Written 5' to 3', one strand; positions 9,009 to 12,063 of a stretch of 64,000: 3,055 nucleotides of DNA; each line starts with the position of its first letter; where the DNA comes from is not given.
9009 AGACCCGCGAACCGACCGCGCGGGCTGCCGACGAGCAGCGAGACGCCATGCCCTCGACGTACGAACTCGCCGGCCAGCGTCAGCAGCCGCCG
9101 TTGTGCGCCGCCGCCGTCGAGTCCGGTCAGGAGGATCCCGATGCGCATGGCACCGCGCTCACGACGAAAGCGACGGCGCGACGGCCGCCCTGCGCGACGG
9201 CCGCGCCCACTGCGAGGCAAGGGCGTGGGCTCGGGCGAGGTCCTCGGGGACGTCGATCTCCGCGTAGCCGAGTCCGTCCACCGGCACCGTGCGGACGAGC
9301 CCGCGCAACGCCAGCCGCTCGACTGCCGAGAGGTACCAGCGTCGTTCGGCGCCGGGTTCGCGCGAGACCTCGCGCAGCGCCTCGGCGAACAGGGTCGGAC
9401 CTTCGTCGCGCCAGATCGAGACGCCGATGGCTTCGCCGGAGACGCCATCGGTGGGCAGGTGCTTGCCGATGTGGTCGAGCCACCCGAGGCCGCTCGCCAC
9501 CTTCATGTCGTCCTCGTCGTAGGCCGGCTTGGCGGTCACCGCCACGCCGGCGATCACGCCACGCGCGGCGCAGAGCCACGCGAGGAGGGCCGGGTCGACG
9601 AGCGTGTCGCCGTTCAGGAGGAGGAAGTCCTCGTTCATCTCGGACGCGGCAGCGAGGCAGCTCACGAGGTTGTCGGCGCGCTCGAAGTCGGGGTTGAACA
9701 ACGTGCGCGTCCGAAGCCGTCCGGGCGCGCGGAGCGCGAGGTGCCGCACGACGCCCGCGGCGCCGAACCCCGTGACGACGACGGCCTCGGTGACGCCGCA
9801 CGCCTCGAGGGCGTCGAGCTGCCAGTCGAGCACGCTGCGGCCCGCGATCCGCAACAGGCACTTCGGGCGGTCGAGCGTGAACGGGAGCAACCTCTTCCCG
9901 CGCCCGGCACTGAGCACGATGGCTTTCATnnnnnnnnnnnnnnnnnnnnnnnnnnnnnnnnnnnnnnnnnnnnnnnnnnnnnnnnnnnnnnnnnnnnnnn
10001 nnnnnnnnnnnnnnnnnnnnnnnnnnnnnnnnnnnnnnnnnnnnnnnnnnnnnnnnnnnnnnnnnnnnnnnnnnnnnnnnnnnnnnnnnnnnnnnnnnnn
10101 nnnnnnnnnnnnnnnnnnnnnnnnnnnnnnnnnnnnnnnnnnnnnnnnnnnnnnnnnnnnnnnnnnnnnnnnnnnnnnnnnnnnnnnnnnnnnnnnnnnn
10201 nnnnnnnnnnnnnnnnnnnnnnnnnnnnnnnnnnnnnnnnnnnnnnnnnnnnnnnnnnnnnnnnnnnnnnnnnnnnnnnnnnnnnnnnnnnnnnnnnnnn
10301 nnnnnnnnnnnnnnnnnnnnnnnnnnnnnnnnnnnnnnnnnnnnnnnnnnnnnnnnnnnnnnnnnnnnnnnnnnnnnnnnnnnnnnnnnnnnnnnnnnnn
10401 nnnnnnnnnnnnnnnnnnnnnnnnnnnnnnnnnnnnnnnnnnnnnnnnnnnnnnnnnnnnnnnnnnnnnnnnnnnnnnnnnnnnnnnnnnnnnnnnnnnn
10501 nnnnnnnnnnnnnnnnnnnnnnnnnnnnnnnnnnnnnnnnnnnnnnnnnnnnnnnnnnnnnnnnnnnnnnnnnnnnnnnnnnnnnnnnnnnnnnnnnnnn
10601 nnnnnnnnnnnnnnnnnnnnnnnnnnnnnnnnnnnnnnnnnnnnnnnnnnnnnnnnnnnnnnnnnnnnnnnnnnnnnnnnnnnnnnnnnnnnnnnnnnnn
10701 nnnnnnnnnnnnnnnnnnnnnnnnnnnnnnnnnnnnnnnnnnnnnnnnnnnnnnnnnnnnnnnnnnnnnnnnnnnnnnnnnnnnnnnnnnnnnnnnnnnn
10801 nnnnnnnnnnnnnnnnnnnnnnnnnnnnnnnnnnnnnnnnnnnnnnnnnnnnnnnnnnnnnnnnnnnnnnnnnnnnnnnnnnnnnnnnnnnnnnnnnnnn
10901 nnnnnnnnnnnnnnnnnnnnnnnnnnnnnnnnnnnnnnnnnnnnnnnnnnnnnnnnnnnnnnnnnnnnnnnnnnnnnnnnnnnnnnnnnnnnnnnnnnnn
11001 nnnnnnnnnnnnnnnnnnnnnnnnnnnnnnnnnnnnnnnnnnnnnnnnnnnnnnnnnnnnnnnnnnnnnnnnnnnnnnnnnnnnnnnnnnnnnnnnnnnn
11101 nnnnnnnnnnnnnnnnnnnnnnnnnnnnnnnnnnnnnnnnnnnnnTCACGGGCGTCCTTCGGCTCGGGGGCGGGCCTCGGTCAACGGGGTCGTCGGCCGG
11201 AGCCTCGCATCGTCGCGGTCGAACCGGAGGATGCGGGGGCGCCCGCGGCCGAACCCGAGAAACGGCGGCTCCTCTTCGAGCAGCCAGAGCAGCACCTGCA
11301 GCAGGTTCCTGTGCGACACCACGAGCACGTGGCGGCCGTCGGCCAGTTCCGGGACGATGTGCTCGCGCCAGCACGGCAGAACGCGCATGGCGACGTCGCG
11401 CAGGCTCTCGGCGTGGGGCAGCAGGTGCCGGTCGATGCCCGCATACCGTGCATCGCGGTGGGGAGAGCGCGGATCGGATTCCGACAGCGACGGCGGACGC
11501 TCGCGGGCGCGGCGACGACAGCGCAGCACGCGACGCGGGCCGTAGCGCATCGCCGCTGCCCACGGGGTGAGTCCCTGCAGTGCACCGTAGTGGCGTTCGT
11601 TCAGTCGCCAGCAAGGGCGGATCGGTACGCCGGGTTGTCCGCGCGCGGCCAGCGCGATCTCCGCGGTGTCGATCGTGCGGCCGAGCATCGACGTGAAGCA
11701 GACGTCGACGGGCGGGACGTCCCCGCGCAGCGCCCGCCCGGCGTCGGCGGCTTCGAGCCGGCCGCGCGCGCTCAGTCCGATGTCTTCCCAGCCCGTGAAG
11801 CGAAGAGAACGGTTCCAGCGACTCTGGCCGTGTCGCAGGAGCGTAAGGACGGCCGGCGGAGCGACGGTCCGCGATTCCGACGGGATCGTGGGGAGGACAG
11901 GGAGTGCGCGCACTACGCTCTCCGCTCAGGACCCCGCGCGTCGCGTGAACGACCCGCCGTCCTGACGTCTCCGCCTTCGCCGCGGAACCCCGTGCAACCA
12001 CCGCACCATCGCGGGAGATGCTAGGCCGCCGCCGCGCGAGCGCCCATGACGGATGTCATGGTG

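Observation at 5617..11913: Six-gene ATGA/GTGA-coupled operon: gpmA - CDP-alcohol phosphatidyltransferase - LicC/IPCT-like cytidylyltransferase - GT4 - GT4 - membrane SGNH hydrolase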

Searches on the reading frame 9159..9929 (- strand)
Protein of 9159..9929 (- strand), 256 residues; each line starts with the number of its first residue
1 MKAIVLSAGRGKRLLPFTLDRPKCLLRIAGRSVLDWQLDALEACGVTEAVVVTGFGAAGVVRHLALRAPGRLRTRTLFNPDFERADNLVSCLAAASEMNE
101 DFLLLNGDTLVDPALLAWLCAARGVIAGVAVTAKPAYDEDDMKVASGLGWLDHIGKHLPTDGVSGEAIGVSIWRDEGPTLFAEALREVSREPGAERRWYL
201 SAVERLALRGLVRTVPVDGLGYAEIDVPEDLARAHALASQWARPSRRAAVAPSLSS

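Call 4: search_protein_families(library=pfam, proteins=[window:9159-9929:-], max_evalue=0.01)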
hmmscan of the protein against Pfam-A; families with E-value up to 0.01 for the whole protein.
window:9159-9929:- (256 aa): 3 families
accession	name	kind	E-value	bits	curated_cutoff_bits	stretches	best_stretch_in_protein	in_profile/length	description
PF12804.13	NTP_transf_3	-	2.6e-13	50.9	27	1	3-130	1-119/160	MobA-like NTP transferase domain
PF00483.29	NTP_transferase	-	2.7e-09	37.4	21.2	1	2-127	1-129/245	Nucleotidyl transferase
PF01128.25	IspD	-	1.7e-06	28.4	27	1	2-138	2-132/221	2-C-methyl-D-erythritol 4-phosphate cytidylyltransferase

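Call 5: search_protein_families(library=ncbifam, proteins=[window:9159-9929:-], max_evalue=0.01)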
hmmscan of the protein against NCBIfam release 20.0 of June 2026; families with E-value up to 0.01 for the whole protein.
window:9159-9929:- (256 aa): 34 families (the best 25 are shown)
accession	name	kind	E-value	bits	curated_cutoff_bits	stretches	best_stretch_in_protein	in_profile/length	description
TIGR03992.1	Arch_glmU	subfamily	9.2e-18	64.3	292.1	1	1-132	1-131/393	bifunctional sugar-1-phosphate nucleotidylyltransferase/acetyltransferase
NF041313.1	UDPGP_AglF_Halo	equivalog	1.7e-16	60.4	400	1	1-115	1-112/234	UTP--glucose-1-phosphate uridylyltransferase AglF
NF041135.1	IPPtranDIPPsyn_Thcocales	equivalog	1.4e-14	53.9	580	1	1-237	1-216/419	bifunctional L-myo-inositol-1-phosphate cytidylyltransferase/CDP-L-myo-inositol myo-inositolphosphotransferase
NF045761.1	NAMPUrTaseMurU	equivalog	2.5e-14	53.7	250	1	1-113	1-112/226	N-acetylmuramate alpha-1-phosphate uridylyltransferase MurU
NF045697.1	MurNAcPUrMurU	equivalog_domain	1.2e-11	44.5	370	1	4-68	1-65/229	N-acetylmuramate alpha-1-phosphate uridylyltransferase MurU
NF041173.1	Sug_nt_acttase_Thmprot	equivalog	5.2e-09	35.5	600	1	1-135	1-133/405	bifunctional sugar-1-phosphate nucleotidylyltransferase/acetyltransferase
TIGR01208.1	rmlA_long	equivalog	5.3e-09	35.4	320.25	1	2-62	1-61/353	glucose-1-phosphate thymidylyltransferase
NF052502.1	man1P_GTase_Rv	exception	1.5e-08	33.9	440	1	2-58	2-58/352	mannose-1-phosphate guanylyltransferase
NF045665.1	NTPtran_DVU1551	equivalog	2.5e-08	33.3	315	1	1-105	1-97/359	DVU_1551 family NTP transferase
NF010933.0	PRK14353.1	equivalog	7.7e-08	31.4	505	1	2-133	7-134/453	bifunctional UDP-N-acetylglucosamine diphosphorylase/glucosamine-1-phosphate N-acetyltransferase GlmU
TIGR01173.1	glmU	equivalog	9.9e-08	31.2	366.85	1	1-122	1-116/452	bifunctional UDP-N-acetylglucosamine diphosphorylase/glucosamine-1-phosphate N-acetyltransferase GlmU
NF010938.0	PRK14358.1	equivalog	1.7e-07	30.1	500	1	3-119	10-120/481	bifunctional N-acetylglucosamine-1-phosphate uridyltransferase/glucosamine-1-phosphate acetyltransferase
NF010935.0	PRK14355.1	equivalog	7.3e-07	28.2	718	1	2-120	5-118/459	bifunctional UDP-N-acetylglucosamine diphosphorylase/glucosamine-1-phosphate N-acetyltransferase GlmU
NF010934.1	PRK14354.1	equivalog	9.4e-07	27.7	450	1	3-65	2-61/447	bifunctional UDP-N-acetylglucosamine diphosphorylase/glucosamine-1-phosphate N-acetyltransferase GlmU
NF010932.0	PRK14352.1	equivalog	2.5e-06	26.4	611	1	3-119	9-122/488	bifunctional UDP-N-acetylglucosamine diphosphorylase/glucosamine-1-phosphate N-acetyltransferase GlmU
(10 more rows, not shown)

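Call 17: search_solved_structures(query=window:9159-9929:-, max_evalue=0.001, show_alignments=2)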
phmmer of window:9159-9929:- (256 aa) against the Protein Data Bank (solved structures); distinct sequences matched with E-value up to 0.001: 20.
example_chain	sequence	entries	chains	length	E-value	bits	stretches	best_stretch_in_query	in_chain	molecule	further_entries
4y7t_A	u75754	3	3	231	1.2e-11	47.5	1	1-120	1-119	Nucleotidyl transferase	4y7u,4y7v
8hhd_A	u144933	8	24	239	2e-10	43.5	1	1-138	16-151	Nucleotidyl transferase | N-acetylmuramate alpha-1-phosphate uridylyltransferase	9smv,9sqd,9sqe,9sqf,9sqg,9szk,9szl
6pd1_A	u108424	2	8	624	8.4e-07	31.6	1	2-120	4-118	Nucleotidyl transferase/aminotransferase, class V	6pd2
5z09_A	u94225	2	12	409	1.3e-06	31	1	1-53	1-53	Dual sugar-1-phosphate nucleotidylyltransferase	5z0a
1jyk_A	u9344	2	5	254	1.5e-06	30.8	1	1-98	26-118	CTP:phosphocholine Cytidylyltransferase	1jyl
7d72_K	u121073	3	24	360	2.3e-06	30.2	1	1-114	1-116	Mannose-1-phosphate guanyltransferase beta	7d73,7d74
2ggo_A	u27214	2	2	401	2.7e-06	30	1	1-53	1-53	401aa long hypothetical glucose-1-phosphate thymidylyltransferase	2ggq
7whr_B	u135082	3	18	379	1.4e-05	27.6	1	1-57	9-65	Nucleotidyl transferase family protein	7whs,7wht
9y3p_A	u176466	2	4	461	1.9e-05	27.2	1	2-110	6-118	Translation initiation factor eIF2B subunit epsilon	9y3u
8yre_D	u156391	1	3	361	2e-05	27.1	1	1-57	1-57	Mannose-1-phosphate guanylyltransferase 1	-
7x8j_A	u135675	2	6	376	2.2e-05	27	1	1-57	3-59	Mannose-1-phosphate guanylyltransferase 1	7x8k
5b04_I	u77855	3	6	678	2.8e-05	26.6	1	2-110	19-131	Probable translation initiation factor eIF-2B subunit epsilon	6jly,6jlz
6o81_A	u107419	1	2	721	3.7e-05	26.2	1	2-110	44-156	Translation initiation factor eIF-2B subunit epsilon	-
6ezo_I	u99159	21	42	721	3.8e-05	26.2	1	2-110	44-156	Human eukaryotic initiation factor EIF2B epsilon subunits | Translation initiation factor eIF-2B subunit epsilon | Translation initiation factor eIF2B subunit e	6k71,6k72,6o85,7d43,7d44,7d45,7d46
6caj_B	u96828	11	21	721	3.8e-05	26.2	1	2-110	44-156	Translation initiation factor eIF-2B subunit epsilon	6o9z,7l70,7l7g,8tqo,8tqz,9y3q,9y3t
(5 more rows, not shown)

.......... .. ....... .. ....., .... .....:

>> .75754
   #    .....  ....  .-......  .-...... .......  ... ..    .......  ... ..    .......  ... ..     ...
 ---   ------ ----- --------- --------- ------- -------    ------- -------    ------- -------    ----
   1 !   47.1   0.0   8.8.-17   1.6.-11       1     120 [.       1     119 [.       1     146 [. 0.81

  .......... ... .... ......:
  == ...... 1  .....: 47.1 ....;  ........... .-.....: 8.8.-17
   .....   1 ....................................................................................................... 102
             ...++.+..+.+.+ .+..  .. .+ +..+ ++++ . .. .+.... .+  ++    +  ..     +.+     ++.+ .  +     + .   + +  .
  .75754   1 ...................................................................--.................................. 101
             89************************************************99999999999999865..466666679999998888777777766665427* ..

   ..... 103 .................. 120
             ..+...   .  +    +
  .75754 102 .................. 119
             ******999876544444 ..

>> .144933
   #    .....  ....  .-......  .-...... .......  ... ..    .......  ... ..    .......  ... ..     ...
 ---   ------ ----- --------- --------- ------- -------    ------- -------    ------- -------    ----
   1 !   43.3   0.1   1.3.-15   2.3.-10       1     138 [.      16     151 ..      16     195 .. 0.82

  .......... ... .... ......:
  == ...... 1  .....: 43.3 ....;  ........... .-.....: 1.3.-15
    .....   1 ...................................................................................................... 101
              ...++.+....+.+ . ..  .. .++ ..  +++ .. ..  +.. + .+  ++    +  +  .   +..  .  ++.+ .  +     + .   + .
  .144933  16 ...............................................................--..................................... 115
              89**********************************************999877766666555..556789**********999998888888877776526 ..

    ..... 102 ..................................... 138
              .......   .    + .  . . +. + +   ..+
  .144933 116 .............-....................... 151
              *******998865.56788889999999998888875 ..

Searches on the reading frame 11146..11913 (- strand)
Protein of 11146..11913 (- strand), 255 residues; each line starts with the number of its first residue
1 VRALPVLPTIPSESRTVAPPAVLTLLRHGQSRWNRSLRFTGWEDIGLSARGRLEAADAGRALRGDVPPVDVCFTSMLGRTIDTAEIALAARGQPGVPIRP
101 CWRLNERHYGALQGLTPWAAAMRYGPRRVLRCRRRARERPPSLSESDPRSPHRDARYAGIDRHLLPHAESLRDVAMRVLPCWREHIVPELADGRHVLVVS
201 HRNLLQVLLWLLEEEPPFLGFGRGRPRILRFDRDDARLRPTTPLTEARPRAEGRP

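Call 4: search_protein_families(library=pfam, proteins=[window:11146-11913:-], max_evalue=0.01)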
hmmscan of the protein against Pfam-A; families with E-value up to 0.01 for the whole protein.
window:11146-11913:- (255 aa): 1 family
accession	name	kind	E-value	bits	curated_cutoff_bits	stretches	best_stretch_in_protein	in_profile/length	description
PF00300.27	His_Phos_1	-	7.3e-32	111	21.7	1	23-216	1-162/194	Histidine phosphatase superfamily (branch 1)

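Call 5: search_protein_families(library=ncbifam, proteins=[window:11146-11913:-], max_evalue=0.01)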
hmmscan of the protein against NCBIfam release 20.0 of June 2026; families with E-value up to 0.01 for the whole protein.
window:11146-11913:- (255 aa): 17 families
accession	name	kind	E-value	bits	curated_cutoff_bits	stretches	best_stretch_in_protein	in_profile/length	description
TIGR01258.1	pgm_1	subfamily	3.2e-59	200.3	81.7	1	23-213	3-193/245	2,3-bisphosphoglycerate-dependent phosphoglycerate mutase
NF010713.0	PRK14115.1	equivalog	3e-58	197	305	1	23-213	4-194/248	2,3-diphosphoglycerate-dependent phosphoglycerate mutase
NF010718.0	PRK14120.1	equivalog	1e-52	178.9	366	1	22-213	6-195/249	phosphoglyceromutase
NF010717.0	PRK14119.1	equivalog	1.3e-48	165.6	378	1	23-214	4-195/228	2,3-diphosphoglycerate-dependent phosphoglycerate mutase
NF010714.0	PRK14116.1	equivalog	7.9e-48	162.9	401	1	22-212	3-193/229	2,3-diphosphoglycerate-dependent phosphoglycerate mutase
NF010716.0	PRK14118.1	equivalog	8.5e-47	159.3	409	1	23-208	3-188/227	2,3-diphosphoglycerate-dependent phosphoglycerate mutase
NF010715.0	PRK14117.1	equivalog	7.7e-45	153.1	421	1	23-209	4-190/230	phosphoglycerate mutase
NF002217.0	PRK01112.1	equivalog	8.7e-37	126.7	320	3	22-98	3-77/228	2,3-bisphosphoglycerate-dependent phosphoglycerate mutase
NF002339.0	PRK01295.1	equivalog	1.8e-34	119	316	2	22-142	4-124/206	2,3-bisphosphoglycerate-dependent phosphoglycerate mutase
TIGR03162.1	ribazole_cobC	equivalog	2.5e-17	62.9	162.9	2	23-116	1-88/176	alpha-ribazole phosphatase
NF005567.0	PRK07238.1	equivalog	6.7e-15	55.3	326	1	13-141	170-293/378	bifunctional RNase H/acid phosphatase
TIGR03848.1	MSMEG_4193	subfamily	2.9e-08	33.4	203.85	1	23-114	2-89/204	MSMEG_4193 family putative phosphomutase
NF045917.1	PhserinePhPspA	equivalog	4.6e-08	33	350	1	23-115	4-91/211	phosphoserine phosphatase PspA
NF002901.0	PRK03482.1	equivalog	7.2e-08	32.3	261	1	24-92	5-71/215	2,3-diphosphoglycerate-dependent phosphoglycerate mutase GpmB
NF009993.0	PRK13462.1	equivalog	5.8e-07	29.4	226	1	23-87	8-72/203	acid phosphatase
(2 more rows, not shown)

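Call 34: search_solved_structures(query=window:11146-11913:-, max_evalue=1e-20, show_alignments=2)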
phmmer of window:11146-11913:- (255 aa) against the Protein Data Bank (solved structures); distinct sequences matched with E-value up to 1e-20: 28.
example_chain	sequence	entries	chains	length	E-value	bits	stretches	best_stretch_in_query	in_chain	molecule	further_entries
4emb_A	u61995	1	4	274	5.8e-48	167.1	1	23-234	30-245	2,3-bisphosphoglycerate-dependent phosphoglycerate mutase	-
4odi_A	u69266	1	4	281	5.2e-46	160.7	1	22-249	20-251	Phosphoglycerate mutase PGMII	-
3lnt_A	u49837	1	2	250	3.2e-45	158.1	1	23-213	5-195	2,3-bisphosphoglycerate-dependent phosphoglycerate mutase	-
3ezn_A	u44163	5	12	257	3.4e-45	158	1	23-213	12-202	2,3-bisphosphoglycerate-dependent phosphoglycerate mutase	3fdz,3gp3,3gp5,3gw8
1e58_A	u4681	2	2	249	3.9e-45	157.9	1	23-234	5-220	PHOSPHOGLYCERATE MUTASE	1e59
5vve_A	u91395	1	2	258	7.6e-45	156.9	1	23-233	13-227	Phosphoglycerate mutase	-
5um0_A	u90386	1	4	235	9.7e-45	156.6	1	23-232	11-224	2,3-bisphosphoglycerate-dependent phosphoglycerate mutase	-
3d8h_A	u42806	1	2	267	1.3e-44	156.2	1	22-217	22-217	Glycolytic phosphoglycerate mutase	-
4eo9_A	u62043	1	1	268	5.4e-44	154.1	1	20-243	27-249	2,3-bisphosphoglycerate-dependent phosphoglycerate mutase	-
1qhf_A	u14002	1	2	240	2.2e-42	148.8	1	23-246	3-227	PROTEIN (PHOSPHOGLYCERATE MUTASE)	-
1bq3_D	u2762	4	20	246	2.4e-42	148.7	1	23-246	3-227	PROTEIN (PHOSPHOGLYCERATE MUTASE 1) | PHOSPHOGLYCERATE MUTASE 1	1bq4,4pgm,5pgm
1xq9_A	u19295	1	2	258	3.7e-42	148.1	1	22-213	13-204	phosphoglycerate mutase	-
5zs8_C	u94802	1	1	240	1e-41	146.7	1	23-240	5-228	Phosphoglycerate mutase 1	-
5zrm_B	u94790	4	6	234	1.1e-41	146.5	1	23-240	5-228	Phosphoglycerate mutase 1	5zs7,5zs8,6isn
5zs7_B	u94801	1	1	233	1.2e-41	146.4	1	23-240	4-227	Phosphoglycerate mutase 1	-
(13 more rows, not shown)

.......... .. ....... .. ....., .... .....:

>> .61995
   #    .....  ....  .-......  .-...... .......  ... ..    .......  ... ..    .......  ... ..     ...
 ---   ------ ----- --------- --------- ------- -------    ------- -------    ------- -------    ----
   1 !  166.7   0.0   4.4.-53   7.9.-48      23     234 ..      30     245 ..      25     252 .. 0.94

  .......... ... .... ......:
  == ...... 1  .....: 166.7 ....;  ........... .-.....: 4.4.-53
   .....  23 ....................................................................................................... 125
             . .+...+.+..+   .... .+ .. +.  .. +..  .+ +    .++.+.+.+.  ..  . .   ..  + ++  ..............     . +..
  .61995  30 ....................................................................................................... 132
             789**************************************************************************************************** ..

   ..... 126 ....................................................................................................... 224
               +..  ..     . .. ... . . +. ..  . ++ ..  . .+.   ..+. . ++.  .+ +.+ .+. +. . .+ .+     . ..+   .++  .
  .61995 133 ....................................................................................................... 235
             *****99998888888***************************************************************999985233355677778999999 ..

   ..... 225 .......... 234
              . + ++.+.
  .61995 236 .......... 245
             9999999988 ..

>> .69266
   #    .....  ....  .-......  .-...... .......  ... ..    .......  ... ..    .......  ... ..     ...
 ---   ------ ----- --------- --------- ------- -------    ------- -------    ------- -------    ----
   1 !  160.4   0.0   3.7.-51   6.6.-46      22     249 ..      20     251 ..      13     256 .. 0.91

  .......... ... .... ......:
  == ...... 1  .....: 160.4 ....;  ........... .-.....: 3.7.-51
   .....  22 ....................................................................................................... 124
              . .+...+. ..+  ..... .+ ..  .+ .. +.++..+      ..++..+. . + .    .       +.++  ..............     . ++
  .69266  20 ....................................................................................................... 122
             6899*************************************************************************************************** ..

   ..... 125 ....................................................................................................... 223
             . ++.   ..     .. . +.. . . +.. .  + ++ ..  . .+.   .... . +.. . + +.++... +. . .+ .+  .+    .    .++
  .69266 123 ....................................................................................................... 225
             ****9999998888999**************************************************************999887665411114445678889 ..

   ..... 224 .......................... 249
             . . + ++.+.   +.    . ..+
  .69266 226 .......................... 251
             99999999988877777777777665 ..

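Call 73: search_protein_representatives(protein=window:11146-11913:-)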
Query: 255 residues. Proteins with E-value up to 0.001 (for the whole library): 11166; up to 1e-10: 2672; up to 1e-30: 334. The best 150 are listed.
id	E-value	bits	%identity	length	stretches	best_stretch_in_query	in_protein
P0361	5.9e-111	386.8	39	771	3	24-215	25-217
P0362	1.0e-93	330.3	74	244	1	18-238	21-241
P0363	5.4e-74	265.6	38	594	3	16-215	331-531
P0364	1.6e-68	247.7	41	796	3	19-239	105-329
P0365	5.9e-68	245.8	40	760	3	19-234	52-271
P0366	2.4e-64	234.0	39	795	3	22-234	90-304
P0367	9.6e-63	228.7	43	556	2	18-213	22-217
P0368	1.5e-58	215.0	39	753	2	16-213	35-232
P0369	6.8e-56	206.3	37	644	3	11-159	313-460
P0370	2.3e-55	204.6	51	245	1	23-241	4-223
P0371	3.0e-55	204.2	43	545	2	20-218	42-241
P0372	3.4e-55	204.0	36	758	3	21-244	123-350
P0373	1.3e-54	202.1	37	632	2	15-241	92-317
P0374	7.0e-54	199.7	38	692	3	18-211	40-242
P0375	5.0e-52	193.6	34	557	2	23-234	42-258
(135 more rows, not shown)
